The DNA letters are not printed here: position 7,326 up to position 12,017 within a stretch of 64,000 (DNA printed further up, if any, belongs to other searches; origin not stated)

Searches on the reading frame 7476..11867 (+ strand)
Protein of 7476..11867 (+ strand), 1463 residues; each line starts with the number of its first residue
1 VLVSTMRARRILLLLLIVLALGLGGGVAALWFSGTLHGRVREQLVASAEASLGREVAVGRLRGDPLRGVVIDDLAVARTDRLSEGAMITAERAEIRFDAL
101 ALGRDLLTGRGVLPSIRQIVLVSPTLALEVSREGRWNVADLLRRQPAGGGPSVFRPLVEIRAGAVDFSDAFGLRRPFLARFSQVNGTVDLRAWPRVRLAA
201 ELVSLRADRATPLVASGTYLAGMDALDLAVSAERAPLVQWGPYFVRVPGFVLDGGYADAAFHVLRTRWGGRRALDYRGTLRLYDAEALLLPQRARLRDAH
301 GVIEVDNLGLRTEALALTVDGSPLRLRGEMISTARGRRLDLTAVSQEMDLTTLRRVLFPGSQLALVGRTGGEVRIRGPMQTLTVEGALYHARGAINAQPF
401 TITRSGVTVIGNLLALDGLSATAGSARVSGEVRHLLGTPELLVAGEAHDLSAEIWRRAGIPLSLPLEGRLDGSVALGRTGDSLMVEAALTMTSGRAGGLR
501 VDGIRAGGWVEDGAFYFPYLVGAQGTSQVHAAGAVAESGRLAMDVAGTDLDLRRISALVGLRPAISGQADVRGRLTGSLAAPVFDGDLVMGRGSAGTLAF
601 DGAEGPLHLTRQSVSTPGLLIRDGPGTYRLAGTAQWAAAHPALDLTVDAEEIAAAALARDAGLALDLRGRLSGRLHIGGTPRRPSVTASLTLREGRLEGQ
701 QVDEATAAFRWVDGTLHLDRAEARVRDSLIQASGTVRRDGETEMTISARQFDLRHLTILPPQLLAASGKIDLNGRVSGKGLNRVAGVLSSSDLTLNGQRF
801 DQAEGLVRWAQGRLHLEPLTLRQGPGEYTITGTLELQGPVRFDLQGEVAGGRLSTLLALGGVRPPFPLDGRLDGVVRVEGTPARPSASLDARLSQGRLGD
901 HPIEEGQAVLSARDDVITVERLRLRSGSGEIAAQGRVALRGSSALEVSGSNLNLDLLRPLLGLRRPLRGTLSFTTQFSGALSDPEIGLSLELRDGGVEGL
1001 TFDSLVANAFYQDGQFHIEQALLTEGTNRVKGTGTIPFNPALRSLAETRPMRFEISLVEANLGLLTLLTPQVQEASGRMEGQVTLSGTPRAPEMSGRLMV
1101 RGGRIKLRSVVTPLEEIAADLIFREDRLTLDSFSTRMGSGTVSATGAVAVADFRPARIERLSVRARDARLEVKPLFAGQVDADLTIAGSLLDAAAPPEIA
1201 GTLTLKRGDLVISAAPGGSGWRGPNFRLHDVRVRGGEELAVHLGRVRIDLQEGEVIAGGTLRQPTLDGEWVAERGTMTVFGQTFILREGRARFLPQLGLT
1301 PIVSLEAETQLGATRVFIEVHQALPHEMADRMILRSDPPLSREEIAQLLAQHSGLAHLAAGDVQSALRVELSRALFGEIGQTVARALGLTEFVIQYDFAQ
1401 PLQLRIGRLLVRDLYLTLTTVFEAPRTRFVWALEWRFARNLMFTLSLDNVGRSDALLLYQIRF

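Call 89: search_protein_families(library=pfam, proteins=[window:7476-11867:+], max_evalue=0.001)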
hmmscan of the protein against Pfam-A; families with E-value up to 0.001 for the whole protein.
window:7476-11867:+ (1463 aa): 3 families
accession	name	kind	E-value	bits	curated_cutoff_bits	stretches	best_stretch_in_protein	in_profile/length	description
PF04357.19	TamB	-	2.8e-33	116.2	22.4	3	1255-1463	152-381/381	TamB, inner membrane protein subunit of TAM complex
PF05359.17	DUF748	-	1.1e-11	44.1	50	1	6-284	12-274/1037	Domain of Unknown Function (DUF748)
PF13116.12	YhdP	-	1.4e-09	36.9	46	0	6-80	5-82/1224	YhdP protein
